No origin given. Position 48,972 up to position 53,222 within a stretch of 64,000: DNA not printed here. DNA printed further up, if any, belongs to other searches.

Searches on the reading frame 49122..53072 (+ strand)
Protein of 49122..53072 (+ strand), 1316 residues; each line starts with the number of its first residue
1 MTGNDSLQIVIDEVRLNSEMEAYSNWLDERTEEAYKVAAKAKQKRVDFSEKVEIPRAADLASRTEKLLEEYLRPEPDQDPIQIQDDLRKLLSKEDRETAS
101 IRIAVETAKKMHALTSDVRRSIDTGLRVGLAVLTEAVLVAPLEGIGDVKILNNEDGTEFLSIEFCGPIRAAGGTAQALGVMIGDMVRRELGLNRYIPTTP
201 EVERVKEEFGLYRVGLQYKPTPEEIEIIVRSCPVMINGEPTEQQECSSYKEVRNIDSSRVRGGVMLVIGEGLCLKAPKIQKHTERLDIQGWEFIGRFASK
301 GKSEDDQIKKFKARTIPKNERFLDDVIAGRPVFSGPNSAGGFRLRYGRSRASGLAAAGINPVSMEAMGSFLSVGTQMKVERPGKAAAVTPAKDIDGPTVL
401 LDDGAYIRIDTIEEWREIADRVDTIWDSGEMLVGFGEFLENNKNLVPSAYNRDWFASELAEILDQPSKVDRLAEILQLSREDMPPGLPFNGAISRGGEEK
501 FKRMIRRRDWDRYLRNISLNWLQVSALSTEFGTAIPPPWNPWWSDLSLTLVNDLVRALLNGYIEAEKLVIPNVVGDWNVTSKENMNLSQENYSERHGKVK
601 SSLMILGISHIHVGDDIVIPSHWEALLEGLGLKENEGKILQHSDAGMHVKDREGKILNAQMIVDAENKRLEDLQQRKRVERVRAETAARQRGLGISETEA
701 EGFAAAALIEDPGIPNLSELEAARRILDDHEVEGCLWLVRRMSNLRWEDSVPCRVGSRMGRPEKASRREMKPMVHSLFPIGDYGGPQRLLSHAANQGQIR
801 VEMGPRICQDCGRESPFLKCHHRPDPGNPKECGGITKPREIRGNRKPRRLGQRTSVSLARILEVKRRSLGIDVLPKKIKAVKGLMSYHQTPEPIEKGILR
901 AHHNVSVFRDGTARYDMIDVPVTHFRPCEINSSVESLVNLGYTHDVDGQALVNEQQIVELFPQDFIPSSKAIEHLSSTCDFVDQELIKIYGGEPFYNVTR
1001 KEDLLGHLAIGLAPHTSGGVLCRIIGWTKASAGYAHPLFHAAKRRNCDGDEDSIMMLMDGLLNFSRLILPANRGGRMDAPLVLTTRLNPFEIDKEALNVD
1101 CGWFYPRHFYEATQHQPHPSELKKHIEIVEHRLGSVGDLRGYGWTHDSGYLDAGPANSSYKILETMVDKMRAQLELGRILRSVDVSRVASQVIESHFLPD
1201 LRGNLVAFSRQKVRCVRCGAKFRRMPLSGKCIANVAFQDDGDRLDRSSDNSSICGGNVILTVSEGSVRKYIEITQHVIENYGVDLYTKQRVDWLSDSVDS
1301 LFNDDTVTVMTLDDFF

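Call 72: search_protein_families(library=pfam, proteins=[window:49122-53072:+], max_evalue=0.00001)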
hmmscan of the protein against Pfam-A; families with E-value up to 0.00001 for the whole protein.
window:49122-53072:+ (1316 aa): 3 families
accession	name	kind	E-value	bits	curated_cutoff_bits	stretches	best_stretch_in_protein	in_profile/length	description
PF24846.1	PolC_DP2_cat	-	6.2e-128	426.4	24.3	1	876-1169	6-299/299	DNA polymerase II large subunit DP2, catalytic domain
PF24844.1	PolC_DP2_central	-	1e-98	331.1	24.3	2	314-481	6-169/372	DNA polymerase II large subunit DP2, central domain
PF03833.19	PolC_DP2_N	-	3.7e-90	302.2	24.3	1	23-298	2-269/271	DNA polymerase II large subunit DP2, N-terminal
